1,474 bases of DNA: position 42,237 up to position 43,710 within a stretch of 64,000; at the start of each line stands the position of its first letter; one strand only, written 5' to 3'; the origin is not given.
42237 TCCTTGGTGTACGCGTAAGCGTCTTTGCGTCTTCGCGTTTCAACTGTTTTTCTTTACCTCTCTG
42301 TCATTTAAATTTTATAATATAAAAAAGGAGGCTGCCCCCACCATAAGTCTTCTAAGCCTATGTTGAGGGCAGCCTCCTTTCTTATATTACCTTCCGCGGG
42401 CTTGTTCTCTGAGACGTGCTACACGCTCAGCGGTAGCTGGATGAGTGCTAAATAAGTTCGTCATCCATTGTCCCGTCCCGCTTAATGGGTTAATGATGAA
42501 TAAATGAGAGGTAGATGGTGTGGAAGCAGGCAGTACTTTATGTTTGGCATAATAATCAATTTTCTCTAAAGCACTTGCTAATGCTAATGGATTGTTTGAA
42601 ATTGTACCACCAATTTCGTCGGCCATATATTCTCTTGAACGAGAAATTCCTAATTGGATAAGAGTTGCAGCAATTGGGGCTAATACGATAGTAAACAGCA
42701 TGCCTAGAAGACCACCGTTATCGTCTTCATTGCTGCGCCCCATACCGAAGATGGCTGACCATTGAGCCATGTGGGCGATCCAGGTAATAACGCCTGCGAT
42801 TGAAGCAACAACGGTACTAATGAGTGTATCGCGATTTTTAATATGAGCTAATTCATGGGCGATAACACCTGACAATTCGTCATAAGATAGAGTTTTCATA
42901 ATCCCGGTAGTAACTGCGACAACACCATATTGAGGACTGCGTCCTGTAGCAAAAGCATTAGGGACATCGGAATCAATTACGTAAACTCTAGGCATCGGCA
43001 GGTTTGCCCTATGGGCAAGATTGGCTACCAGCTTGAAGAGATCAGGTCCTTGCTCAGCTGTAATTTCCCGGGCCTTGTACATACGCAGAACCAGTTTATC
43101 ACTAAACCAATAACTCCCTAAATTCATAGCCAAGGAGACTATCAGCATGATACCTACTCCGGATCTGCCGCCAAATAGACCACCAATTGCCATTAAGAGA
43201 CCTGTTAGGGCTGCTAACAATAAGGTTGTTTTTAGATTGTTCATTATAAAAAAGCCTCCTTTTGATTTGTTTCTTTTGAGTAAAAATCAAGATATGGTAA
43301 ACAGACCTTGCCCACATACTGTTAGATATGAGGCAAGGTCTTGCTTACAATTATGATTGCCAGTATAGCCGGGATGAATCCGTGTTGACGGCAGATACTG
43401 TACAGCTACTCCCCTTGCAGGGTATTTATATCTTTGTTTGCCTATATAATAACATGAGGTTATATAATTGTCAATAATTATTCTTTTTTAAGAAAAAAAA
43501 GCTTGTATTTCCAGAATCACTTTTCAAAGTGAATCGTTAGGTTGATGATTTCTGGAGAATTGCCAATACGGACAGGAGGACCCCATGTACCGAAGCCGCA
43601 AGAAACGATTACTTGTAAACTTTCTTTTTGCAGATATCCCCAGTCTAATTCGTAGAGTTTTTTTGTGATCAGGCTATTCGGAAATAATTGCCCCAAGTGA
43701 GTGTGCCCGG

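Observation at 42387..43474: Mn2+-sensing yybP-ykoY riboswitch controlling the membrane protease HtpX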

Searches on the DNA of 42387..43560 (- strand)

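Call 4: search_rna_families(source=window, start=43200, end=43560, threshold=evalue, max_evalue=10, show_alignments=5)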
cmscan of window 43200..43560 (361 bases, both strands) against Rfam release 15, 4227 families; matches with E-value up to 10: 9.
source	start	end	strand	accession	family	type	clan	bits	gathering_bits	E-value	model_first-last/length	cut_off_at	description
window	43293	43351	-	RF04252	mir-8186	Gene; miRNA;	-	23.3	80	0.0085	1-61/61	no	mir-8186 microRNA precursor family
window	43294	43352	+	RF04252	mir-8186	Gene; miRNA;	-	20.4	80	0.06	1-61/61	no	mir-8186 microRNA precursor family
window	43200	43358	-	RF01589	plasmodium_snoR11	Gene; snRNA; snoRNA; HACA-box;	-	17.3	80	3.3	1-153/207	3'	small nucleolar RNA snoR11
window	43293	43353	-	RF03270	MIR3712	Gene; miRNA;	-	16.1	94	2.1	1-65/65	no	MIR3712 microRNA precursor family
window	43249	43324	-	RF02948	cow-rumen-4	Gene; sRNA;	-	15.9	48.5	5.7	1-64/64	no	cow-rumen-4 RNA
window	43242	43347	+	RF01859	Phe_leader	Cis-reg; leader;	-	14.6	55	8.3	1-125/125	no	Phenylalanine leader peptide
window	43218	43306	+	RF00265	SNORA69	Gene; snRNA; snoRNA; HACA-box;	-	14.1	47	7.5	1-132/132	no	Small nucleolar RNA SNORA69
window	43487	43539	-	RF02281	TtnuCD4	Gene; snRNA; snoRNA; CD-box;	-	13.4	60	6.5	1-60/60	no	Tetrahymena snoRNA TtnuCD4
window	43263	43345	-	RF01477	rli43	Gene; sRNA;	-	12.2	100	1.2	1-255/255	no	Listeria sRNA rli43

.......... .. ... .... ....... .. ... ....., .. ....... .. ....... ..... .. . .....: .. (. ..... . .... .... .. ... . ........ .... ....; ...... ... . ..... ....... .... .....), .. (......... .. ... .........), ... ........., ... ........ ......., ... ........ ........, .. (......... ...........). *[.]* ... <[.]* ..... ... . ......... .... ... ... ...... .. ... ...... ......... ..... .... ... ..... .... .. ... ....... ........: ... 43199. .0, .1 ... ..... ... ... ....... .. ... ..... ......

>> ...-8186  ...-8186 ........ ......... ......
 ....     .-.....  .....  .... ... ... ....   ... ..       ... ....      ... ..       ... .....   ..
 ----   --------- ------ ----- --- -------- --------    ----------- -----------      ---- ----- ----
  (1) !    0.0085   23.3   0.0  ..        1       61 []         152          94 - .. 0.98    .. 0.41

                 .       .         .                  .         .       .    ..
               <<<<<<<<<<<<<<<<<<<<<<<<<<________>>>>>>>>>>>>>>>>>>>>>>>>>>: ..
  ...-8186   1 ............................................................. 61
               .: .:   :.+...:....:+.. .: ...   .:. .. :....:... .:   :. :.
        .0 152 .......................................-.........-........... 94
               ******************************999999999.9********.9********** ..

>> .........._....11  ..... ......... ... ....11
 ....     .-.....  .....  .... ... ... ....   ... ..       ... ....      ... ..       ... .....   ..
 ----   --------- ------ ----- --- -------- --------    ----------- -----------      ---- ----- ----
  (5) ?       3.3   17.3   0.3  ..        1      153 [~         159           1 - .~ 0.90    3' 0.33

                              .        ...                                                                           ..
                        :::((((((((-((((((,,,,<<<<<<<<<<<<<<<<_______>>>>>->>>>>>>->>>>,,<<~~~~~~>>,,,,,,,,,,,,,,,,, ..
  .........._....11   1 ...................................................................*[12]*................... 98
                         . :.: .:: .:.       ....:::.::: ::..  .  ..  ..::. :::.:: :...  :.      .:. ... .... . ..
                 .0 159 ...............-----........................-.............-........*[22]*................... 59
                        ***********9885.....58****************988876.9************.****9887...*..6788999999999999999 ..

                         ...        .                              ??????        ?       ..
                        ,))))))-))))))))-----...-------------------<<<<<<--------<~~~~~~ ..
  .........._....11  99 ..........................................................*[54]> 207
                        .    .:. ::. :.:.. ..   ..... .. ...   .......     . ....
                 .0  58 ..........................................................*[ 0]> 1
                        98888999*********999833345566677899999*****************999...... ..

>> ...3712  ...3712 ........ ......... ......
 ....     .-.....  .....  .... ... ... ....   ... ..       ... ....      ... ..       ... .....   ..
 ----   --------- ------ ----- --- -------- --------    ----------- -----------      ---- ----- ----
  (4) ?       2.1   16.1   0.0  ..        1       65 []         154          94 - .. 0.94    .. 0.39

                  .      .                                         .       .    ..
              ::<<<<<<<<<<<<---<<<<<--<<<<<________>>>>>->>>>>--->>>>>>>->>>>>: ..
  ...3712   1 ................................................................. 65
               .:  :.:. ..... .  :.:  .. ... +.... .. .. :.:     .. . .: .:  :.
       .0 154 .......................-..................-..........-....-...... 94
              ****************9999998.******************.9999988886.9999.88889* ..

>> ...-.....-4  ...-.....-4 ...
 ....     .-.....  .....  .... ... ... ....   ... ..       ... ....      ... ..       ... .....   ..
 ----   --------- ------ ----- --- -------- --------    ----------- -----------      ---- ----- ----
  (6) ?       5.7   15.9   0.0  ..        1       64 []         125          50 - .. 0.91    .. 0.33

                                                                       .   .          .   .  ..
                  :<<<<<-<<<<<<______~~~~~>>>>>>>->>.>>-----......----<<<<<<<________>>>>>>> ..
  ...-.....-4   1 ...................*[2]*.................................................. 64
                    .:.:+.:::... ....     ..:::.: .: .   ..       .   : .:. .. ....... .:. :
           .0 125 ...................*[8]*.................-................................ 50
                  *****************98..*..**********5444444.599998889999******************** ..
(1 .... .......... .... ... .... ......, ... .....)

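Call 7: search_rna_families(source=window, start=43320, end=43430, threshold=evalue, max_evalue=10, show_alignments=6)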
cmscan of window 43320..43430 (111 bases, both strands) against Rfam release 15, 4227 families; matches with E-value up to 10: 1.
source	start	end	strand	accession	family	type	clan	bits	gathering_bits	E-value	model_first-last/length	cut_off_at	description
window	43331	43349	+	RF02202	UCA1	Gene; lncRNA;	-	10.1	80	1.8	57-75/75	no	Urothelial cancer associated 1 conserved region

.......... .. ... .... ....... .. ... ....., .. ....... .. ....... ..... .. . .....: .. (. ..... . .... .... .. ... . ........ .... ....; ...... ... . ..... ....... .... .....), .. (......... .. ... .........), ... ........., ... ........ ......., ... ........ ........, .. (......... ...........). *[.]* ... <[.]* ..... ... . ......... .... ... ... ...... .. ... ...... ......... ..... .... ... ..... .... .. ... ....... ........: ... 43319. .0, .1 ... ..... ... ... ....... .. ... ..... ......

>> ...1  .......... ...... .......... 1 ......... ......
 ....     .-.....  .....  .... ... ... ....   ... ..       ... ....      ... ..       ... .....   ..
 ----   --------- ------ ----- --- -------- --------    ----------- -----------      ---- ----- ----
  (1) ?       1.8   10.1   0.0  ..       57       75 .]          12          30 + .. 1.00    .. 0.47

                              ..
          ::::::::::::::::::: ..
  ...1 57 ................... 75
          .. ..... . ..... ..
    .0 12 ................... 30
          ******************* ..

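Call 37: search_rna_families(sources=[L202, L112, L154, L118, L177, L196, L097, L087, L095, L101, L111, L117, L091, L152, L164, L174, L172, L160, L139, L009], threshold=evalue, max_evalue=0.1, show_alignments=3)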
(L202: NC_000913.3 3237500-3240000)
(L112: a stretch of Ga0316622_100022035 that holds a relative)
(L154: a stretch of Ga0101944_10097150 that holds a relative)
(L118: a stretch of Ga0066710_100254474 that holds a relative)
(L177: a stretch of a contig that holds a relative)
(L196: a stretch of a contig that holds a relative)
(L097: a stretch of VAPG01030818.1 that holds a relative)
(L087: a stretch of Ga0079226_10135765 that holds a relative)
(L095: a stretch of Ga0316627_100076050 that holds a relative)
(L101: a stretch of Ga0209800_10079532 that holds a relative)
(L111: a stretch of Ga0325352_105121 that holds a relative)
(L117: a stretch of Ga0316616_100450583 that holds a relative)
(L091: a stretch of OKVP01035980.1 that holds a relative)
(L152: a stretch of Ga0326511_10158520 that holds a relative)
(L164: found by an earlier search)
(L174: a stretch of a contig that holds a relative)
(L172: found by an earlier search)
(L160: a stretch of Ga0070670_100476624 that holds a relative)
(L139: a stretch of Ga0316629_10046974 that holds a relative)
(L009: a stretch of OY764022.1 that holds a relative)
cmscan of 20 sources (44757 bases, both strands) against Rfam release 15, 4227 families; matches with E-value up to 0.1: 5.
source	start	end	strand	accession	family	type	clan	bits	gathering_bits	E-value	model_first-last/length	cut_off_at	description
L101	416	503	-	RF00080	Manganese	Cis-reg; riboswitch;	-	35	45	5e-06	1-177/177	no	Manganese Mn2+ riboswitch aptamer (yybP-ykoY)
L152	1714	1852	+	RF00080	Manganese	Cis-reg; riboswitch;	-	24.3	45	0.0073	1-177/177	no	Manganese Mn2+ riboswitch aptamer (yybP-ykoY)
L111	173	332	+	RF00080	Manganese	Cis-reg; riboswitch;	-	23.5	45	0.013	1-177/177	no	Manganese Mn2+ riboswitch aptamer (yybP-ykoY)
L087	960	1036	-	RF00080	Manganese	Cis-reg; riboswitch;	-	21.2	45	0.062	10-177/177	no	Manganese Mn2+ riboswitch aptamer (yybP-ykoY)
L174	1857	1972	+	RF00080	Manganese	Cis-reg; riboswitch;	-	20.8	45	0.085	1-177/177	no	Manganese Mn2+ riboswitch aptamer (yybP-ykoY)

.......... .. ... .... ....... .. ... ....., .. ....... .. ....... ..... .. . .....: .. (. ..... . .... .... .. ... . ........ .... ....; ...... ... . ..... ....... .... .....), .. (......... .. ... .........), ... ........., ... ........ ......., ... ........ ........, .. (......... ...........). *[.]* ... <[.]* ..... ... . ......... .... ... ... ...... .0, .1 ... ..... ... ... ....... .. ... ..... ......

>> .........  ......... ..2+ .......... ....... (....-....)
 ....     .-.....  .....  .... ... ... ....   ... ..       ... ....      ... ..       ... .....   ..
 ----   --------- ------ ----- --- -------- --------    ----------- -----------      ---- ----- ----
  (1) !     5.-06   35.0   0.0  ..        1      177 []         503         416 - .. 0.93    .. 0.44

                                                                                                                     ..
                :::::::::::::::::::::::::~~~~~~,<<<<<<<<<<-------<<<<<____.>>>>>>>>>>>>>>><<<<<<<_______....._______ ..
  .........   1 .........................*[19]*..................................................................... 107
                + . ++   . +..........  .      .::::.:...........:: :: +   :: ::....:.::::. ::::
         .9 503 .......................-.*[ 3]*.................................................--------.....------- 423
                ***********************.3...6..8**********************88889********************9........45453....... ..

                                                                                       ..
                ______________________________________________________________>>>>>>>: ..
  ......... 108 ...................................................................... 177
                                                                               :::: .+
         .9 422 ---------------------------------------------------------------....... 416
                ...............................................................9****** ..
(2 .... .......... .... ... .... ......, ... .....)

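Call 44: build_rna_model(alignment_id=A3)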
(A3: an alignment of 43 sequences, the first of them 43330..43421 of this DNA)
Model R1 built from alignment A3 (43 sequences, 122 columns); structure: RNAalifold consensus.
model positions 96; base pairs 23; branch points 1; effective number of sequences 2.63; information 0.596 bits per position. Calibrated on 0.2 Mb of random sequence (short: E-values are rough).
structure used (alignment columns):
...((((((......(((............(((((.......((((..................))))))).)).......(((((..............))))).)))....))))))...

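Call 45: search_with_rna_model(model_id=R1, sources=[window, L001, L002, L003, L004, L005, L006, L007, L008, L009, L010, L011, L012, L013, L014, L015, L016, L017, L018, L019, L020, L021, L022, L023, L024, L025, L026, L027, L028, L029, L030, L031, L032, L033, L034, L035, L036, L037, L038, L039, L040, L041, L042, L043, L044, L045, L046, L047, L048, L049, L050, L051, L052, L053, L054, L055, L056, L057, L058, L059, L060, L061, L062, L063, L064, L065, L066, L067, L068, L069, L070, L071, L072, L073, L074, L075, L076, L077, L078, L079, L080, L081, L202], max_evalue=1, show_alignments=0)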
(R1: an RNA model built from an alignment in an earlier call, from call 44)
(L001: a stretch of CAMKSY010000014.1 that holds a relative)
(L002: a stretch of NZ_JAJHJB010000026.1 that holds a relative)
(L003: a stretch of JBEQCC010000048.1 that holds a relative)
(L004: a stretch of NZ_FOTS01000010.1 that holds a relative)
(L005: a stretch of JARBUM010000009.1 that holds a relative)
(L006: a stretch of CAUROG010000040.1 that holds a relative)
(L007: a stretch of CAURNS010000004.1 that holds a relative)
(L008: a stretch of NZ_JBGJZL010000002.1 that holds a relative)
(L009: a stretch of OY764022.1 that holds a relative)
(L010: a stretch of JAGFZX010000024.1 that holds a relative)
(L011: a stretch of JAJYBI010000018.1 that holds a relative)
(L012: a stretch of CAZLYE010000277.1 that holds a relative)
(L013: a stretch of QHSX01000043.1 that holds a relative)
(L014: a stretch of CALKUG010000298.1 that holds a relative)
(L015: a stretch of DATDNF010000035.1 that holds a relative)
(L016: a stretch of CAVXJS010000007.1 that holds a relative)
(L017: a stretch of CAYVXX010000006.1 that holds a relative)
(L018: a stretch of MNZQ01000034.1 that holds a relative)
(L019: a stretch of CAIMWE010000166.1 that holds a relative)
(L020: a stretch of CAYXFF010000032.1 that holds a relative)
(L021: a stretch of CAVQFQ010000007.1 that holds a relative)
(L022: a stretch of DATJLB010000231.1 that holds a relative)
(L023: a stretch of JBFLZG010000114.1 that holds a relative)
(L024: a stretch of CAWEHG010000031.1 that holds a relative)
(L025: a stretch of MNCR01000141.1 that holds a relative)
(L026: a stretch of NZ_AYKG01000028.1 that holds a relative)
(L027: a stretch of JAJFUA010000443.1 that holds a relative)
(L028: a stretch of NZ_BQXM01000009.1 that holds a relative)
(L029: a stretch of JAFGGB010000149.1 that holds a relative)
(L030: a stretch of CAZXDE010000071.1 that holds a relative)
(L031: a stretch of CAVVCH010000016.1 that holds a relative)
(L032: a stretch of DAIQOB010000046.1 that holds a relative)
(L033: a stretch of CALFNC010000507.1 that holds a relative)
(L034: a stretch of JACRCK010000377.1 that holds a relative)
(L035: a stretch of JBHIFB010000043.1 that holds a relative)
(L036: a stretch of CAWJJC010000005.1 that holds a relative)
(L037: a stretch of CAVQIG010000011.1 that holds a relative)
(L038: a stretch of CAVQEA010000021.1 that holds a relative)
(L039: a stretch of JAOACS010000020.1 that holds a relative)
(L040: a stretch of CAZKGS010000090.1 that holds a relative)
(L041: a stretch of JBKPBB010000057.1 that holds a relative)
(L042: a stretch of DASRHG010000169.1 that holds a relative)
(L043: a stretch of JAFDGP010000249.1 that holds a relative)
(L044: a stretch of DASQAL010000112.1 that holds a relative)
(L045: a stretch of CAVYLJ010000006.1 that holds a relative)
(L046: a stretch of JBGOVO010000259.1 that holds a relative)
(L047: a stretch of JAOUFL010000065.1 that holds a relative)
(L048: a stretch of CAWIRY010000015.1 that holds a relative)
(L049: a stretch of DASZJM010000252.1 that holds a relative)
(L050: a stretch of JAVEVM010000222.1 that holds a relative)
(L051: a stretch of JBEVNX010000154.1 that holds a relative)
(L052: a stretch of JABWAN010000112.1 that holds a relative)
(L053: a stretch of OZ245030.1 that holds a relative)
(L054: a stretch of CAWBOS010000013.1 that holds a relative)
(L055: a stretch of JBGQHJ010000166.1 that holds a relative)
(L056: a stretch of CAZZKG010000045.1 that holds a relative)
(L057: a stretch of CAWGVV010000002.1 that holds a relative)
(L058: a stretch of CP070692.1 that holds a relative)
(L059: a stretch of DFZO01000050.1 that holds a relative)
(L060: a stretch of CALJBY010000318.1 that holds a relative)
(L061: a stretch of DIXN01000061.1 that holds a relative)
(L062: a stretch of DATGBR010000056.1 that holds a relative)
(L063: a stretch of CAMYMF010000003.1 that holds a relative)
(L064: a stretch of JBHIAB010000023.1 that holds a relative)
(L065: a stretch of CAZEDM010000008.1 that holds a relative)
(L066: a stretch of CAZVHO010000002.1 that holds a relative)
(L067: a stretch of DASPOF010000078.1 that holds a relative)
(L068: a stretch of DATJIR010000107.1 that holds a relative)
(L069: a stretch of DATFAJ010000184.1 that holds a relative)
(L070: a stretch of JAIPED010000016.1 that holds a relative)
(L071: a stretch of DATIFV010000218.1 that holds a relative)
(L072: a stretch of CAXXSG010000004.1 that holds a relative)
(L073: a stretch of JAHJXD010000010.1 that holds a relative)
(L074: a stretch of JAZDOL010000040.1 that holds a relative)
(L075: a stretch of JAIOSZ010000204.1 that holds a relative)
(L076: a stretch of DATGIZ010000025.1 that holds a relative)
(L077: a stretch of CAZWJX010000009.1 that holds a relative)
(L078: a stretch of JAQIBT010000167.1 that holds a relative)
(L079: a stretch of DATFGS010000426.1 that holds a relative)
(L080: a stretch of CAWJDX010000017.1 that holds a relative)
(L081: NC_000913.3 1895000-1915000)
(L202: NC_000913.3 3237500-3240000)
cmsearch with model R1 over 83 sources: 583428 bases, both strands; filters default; matches with E-value up to 1: 14.
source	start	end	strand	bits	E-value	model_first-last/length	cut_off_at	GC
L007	2771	2862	+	83.8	5.5e-19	1-96/96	no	0.5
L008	2830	2922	+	83.2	8.1e-19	1-96/96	no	0.51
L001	2824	2915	+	82.1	1.6e-18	1-96/96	no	0.51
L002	2824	2915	+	82.1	1.6e-18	1-96/96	no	0.51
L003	2827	2918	+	82.1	1.6e-18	1-96/96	no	0.51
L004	2827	2917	+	81.1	2.9e-18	1-96/96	no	0.51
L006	2829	2919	+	80.7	3.7e-18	1-96/96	no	0.52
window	43330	43421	-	80.4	4.4e-18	1-96/96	no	0.5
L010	2849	2941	+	80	5.7e-18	1-96/96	no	0.53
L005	2827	2917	+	77.6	2.4e-17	1-96/96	no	0.53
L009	2848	2943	+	67.2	1.4e-14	1-96/96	no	0.55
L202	873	1003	+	39.7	2.4e-07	1-96/96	no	0.49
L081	10463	10575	+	28.1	0.00027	1-96/96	no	0.48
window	51529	51597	+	15.4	0.64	1-96/96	no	0.48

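Call 64: search_with_rna_model(model_id=R1, sources=[L202, L081, window], max_evalue=0.01, show_alignments=3)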
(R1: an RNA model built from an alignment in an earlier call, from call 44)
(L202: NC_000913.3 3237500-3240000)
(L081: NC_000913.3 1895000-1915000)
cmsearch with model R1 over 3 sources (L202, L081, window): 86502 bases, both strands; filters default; matches with E-value up to 0.01: 3.
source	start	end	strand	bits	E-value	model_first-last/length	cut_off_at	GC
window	43330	43421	-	80.4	6.5e-19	1-96/96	no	0.5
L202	873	1003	+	39.7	3.6e-08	1-96/96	no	0.49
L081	10463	10575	+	28.1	4.1e-05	1-96/96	no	0.48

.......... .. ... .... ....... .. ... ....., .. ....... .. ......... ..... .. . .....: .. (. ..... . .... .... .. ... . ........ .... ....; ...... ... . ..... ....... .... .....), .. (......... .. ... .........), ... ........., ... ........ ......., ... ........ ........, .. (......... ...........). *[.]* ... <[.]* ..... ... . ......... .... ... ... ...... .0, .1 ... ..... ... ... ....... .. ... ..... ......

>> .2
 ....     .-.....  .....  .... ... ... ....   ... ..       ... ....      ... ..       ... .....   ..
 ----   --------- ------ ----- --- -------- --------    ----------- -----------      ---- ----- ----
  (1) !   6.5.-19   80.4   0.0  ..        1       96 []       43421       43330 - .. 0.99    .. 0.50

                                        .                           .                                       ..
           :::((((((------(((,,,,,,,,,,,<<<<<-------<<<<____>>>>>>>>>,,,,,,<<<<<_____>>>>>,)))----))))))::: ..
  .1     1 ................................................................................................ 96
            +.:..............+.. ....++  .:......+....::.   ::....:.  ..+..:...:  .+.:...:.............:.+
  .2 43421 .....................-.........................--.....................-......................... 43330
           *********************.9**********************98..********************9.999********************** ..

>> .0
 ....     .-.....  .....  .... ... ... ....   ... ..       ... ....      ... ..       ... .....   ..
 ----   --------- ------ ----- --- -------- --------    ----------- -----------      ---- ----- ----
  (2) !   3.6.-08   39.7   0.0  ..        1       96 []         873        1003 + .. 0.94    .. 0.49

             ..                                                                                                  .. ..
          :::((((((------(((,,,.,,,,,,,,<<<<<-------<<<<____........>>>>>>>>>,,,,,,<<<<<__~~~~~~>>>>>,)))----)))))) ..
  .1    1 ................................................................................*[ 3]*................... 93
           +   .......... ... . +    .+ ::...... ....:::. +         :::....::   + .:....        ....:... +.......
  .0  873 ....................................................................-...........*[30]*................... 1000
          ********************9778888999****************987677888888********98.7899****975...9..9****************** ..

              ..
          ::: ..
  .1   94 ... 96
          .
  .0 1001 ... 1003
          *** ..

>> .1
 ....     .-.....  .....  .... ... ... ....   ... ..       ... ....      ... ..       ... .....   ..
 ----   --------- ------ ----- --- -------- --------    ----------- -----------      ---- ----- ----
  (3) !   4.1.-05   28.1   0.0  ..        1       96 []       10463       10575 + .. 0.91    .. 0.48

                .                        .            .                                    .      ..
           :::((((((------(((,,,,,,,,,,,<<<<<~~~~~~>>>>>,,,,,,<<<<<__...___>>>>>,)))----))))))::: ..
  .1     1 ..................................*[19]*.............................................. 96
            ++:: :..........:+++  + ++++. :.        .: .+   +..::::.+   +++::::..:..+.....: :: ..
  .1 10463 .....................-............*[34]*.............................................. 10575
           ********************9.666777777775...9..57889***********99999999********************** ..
